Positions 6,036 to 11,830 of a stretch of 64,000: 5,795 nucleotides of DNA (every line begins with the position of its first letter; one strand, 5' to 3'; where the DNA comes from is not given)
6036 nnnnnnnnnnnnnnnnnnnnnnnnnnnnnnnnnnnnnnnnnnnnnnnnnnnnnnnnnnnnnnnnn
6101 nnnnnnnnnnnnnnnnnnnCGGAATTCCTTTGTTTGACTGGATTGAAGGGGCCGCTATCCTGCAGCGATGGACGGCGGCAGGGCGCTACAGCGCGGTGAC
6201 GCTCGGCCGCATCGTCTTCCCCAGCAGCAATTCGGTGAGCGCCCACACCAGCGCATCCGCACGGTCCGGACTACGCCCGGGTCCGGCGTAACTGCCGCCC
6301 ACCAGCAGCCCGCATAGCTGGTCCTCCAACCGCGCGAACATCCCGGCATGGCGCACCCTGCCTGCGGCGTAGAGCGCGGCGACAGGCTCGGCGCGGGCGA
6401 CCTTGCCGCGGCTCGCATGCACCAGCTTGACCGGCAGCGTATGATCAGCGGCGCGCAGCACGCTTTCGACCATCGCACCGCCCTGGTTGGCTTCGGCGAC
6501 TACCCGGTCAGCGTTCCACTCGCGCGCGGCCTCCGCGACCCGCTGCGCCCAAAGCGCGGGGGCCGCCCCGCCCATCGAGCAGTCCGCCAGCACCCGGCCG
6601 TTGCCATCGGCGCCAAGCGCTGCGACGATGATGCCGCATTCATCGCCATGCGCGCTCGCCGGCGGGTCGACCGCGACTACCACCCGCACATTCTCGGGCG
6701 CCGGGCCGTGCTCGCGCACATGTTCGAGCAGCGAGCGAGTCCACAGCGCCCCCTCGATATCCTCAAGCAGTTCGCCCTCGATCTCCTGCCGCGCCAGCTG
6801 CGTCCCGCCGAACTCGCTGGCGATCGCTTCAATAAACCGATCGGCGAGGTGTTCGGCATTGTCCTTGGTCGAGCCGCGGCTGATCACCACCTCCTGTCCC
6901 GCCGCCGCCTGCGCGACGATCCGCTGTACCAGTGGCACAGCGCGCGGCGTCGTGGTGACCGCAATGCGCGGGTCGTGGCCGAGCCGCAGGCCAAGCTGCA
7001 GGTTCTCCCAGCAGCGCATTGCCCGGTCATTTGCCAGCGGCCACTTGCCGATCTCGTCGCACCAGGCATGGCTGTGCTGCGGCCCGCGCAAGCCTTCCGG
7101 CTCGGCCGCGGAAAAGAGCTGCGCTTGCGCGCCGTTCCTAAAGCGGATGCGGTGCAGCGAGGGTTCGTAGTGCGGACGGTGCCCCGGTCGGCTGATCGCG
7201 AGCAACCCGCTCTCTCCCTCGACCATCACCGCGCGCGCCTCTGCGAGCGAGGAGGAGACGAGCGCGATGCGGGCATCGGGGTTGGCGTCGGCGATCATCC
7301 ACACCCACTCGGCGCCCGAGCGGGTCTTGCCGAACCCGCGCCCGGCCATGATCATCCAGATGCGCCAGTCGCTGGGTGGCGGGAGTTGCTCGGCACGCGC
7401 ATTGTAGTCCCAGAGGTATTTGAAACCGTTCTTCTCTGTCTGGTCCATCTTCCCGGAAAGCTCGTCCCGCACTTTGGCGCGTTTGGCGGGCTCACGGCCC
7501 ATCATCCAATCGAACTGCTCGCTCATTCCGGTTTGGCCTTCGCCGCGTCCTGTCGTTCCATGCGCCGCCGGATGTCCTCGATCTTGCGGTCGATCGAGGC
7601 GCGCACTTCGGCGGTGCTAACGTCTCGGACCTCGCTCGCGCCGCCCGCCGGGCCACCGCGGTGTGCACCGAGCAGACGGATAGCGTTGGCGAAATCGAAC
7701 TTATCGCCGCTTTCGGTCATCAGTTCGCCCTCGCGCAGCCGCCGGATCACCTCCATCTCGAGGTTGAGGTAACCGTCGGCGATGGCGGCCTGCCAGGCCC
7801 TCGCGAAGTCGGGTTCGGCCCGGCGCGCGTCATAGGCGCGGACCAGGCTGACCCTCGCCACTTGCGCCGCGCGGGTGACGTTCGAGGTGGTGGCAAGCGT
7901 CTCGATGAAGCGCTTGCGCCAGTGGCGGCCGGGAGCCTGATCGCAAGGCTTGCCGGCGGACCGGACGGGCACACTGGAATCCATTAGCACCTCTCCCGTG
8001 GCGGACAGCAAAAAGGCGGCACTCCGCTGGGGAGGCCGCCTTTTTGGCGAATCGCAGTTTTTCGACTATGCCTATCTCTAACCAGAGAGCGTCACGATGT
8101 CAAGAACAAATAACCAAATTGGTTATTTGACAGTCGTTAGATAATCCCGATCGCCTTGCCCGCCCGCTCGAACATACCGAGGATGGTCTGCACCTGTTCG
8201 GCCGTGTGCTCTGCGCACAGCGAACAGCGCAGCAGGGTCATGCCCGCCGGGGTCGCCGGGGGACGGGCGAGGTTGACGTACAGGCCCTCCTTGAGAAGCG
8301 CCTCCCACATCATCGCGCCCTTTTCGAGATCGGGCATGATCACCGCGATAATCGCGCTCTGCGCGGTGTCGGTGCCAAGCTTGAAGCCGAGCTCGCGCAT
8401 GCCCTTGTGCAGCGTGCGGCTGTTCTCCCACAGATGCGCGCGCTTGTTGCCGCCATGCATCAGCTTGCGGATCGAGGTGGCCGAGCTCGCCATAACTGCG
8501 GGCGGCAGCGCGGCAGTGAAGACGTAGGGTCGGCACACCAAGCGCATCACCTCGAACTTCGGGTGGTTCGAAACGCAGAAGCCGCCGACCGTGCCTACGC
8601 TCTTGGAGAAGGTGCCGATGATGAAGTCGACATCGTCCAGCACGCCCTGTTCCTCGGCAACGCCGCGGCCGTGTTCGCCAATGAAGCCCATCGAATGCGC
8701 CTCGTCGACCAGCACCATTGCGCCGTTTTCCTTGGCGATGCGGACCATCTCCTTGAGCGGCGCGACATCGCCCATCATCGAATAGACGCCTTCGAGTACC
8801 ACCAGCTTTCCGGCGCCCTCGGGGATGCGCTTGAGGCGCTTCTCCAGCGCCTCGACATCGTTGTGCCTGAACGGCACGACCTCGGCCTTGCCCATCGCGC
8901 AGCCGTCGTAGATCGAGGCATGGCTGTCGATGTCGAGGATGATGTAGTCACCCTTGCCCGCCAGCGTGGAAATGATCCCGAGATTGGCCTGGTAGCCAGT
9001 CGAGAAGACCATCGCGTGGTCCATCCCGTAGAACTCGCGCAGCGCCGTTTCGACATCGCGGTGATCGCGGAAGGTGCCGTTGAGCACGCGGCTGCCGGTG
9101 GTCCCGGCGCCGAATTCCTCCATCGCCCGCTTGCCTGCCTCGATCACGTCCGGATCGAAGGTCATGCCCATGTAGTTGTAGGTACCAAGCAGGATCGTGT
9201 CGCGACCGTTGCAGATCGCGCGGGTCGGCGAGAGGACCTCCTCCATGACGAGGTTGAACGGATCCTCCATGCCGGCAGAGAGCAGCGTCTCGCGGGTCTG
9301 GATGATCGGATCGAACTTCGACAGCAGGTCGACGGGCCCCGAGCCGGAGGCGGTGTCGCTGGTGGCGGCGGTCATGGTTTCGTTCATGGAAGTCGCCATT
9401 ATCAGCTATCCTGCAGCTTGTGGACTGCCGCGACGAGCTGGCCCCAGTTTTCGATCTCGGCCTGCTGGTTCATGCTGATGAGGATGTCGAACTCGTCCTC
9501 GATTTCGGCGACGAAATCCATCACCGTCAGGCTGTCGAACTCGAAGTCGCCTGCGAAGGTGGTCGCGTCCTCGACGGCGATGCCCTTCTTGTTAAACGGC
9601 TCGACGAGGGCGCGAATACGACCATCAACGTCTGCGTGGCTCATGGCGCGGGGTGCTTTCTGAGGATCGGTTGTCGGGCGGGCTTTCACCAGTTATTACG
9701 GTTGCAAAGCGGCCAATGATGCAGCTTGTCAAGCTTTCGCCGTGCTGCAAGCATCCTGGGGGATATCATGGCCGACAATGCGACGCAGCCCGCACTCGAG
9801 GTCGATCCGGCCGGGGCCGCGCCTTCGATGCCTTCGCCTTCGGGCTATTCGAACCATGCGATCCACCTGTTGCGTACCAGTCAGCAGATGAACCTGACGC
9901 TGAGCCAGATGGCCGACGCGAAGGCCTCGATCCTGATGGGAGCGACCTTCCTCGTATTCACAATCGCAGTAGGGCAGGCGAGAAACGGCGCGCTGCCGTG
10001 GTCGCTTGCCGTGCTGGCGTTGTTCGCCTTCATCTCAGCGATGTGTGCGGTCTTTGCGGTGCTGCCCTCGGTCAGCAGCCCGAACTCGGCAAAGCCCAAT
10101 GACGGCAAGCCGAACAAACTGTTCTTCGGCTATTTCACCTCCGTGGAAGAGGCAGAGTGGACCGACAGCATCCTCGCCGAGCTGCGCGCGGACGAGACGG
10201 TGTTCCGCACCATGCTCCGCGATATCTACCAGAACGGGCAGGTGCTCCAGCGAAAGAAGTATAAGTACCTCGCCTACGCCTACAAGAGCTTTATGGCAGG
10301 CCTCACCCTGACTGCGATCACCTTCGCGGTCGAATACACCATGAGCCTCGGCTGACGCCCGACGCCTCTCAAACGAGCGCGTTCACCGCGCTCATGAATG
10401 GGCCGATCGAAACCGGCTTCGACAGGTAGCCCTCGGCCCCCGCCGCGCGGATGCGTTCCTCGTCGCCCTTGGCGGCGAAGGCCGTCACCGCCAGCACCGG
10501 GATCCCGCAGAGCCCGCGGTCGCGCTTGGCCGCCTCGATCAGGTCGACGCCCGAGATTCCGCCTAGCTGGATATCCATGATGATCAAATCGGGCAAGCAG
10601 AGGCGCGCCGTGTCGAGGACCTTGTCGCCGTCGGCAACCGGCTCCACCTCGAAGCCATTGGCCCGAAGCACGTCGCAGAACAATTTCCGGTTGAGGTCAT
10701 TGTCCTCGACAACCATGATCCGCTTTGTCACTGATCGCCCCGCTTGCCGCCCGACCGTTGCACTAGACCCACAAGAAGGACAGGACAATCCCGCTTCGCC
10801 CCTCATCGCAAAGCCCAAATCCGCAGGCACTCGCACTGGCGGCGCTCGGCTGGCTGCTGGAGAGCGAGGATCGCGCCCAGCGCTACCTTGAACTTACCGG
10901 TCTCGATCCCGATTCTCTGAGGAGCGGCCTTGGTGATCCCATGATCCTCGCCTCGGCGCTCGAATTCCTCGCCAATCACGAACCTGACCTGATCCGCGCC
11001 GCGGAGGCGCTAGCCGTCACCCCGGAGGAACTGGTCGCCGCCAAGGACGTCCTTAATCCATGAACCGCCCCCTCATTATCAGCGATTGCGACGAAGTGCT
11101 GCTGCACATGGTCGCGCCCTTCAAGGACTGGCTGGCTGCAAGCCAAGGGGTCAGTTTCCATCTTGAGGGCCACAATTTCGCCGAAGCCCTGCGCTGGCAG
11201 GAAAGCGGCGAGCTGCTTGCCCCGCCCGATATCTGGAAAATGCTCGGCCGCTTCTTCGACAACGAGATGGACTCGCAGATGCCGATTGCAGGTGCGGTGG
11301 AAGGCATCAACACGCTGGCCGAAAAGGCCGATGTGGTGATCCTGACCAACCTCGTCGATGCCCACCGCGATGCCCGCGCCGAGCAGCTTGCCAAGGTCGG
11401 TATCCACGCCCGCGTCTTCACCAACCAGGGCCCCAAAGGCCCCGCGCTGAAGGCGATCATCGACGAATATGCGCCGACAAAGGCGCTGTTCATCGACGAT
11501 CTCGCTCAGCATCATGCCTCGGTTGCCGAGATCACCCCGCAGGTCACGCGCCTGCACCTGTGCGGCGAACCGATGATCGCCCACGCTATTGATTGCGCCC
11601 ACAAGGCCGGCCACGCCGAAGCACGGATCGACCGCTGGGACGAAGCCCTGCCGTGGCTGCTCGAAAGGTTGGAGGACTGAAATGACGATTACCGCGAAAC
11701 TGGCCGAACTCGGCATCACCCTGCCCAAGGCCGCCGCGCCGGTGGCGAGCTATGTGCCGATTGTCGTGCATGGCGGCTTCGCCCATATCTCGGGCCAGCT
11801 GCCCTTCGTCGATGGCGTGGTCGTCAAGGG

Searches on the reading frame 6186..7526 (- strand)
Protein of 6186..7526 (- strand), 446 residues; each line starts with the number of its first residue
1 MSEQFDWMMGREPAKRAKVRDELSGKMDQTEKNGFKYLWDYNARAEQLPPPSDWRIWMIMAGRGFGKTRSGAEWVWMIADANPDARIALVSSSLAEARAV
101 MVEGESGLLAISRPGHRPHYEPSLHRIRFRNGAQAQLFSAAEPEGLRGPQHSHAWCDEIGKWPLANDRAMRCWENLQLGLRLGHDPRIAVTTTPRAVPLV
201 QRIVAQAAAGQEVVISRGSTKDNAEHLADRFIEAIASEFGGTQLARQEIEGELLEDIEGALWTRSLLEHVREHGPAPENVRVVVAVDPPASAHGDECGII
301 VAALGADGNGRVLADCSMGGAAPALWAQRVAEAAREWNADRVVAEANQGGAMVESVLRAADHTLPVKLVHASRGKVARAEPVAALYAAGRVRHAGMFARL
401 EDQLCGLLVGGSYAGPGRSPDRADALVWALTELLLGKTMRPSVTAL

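Call 63: search_protein_families(library=pfam, proteins=[window:6186-7526:-], max_evalue=0.001)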
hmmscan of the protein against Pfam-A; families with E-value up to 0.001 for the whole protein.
window:6186-7526:- (446 aa): 2 families
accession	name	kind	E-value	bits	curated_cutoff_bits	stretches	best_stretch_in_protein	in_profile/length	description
PF17289.8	Terminase_6C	-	3.4e-22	79.5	22.6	1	285-431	2-153/155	Terminase RNaseH-like domain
PF03237.21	Terminase_6N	-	7e-22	78.6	22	1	58-268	1-214/215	Terminase large subunit, T4likevirus-type, N-terminal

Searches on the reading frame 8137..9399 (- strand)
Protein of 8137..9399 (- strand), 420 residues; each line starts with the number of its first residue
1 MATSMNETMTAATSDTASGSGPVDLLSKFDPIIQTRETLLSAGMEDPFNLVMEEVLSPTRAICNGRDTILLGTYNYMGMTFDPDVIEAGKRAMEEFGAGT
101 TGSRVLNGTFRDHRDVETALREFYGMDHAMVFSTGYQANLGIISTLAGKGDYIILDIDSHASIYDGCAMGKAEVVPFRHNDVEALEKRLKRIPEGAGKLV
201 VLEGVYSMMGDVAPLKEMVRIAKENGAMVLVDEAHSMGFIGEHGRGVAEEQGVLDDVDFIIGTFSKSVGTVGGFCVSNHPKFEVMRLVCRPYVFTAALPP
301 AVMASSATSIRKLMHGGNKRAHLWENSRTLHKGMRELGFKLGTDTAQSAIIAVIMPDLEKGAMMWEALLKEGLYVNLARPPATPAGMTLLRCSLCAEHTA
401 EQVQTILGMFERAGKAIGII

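Call 64: search_protein_families(library=pfam, proteins=[window:8137-9399:-], max_evalue=0.1)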
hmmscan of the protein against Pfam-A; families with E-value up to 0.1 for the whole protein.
window:8137-9399:- (420 aa): 7 families
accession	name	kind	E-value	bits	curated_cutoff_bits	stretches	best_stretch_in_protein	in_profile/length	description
PF00155.27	Aminotran_1_2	-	1.9e-52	179.1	19.7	1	67-407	2-358/361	Aminotransferase class I and II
PF01212.27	Beta_elim_lyase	-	1.9e-09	37.7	27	1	111-317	32-215/288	Beta-eliminating lyase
PF01053.26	Cys_Met_Meta_PP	-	1.2e-07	31.1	27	1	103-238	47-179/381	Cys/Met metabolism PLP-dependent enzyme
PF00266.25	Aminotran_5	-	1.6e-06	27.8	21.5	1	111-238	43-181/371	Aminotransferase class-V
PF01041.23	DegT_DnrJ_EryC1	-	0.00047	19.9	19.8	1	112-239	25-152/360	DegT/DnrJ/EryC1/StrS aminotransferase family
PF01276.26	OKR_DC_1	-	0.0063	15.7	27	0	122-236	77-207/417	Orn/Lys/Arg decarboxylase, major domain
PF00464.25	SHMT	-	0.032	13.3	27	0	207-241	178-212/399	Serine hydroxymethyltransferase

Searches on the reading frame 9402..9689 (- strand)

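Call 64: search_protein_families(library=pfam, proteins=[window:9402-9689:-], max_evalue=0.1)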
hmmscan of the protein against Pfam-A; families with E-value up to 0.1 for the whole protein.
window:9402-9689:- (95 aa): 1 family
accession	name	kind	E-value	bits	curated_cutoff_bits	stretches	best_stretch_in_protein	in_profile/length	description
PF00550.31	PP-binding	-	7e-08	33.1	20.8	1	37-89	16-67/67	Phosphopantetheine attachment site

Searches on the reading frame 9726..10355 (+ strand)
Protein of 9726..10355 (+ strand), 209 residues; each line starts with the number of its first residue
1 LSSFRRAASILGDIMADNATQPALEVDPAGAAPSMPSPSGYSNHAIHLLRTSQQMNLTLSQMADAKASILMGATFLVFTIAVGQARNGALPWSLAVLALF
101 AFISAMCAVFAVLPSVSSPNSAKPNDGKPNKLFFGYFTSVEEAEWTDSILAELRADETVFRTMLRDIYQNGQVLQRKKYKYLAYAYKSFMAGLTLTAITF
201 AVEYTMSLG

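Call 8: search_protein_families(library=pfam, proteins=[window:9726-10355:+], max_evalue=0.001)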
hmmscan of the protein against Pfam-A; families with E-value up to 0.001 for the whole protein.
window:9726-10355:+ (209 aa): 1 family
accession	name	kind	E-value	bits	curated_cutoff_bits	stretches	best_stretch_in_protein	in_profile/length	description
PF18967.5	PycTM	-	4.8e-24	85.3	27.2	1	87-192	6-107/107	Pycsar effector protein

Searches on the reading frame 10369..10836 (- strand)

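Call 8: search_protein_families(library=pfam, proteins=[window:10369-10836:-], max_evalue=0.001)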
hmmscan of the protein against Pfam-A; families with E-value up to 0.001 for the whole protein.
window:10369-10836:- (155 aa): 1 family
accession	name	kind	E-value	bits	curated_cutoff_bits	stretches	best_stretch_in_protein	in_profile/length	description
PF00072.30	Response_reg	-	4.9e-20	72.2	30.2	1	40-151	1-110/111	Response regulator receiver domain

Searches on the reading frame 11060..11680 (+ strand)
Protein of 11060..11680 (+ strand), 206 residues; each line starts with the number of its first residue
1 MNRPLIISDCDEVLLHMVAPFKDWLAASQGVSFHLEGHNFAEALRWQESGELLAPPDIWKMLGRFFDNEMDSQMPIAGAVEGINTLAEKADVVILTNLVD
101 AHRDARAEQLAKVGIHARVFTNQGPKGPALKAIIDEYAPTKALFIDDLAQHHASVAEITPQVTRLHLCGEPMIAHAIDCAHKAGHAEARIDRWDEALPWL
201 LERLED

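Call 8: search_protein_families(library=pfam, proteins=[window:11060-11680:+], max_evalue=0.001)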
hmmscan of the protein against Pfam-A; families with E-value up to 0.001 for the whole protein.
window:11060-11680:+ (206 aa): 1 family
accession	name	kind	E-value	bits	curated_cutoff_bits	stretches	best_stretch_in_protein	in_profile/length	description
PF13344.12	Hydrolase_6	-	7.5e-05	23.2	27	1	72-118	12-59/101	Haloacid dehalogenase-like hydrolase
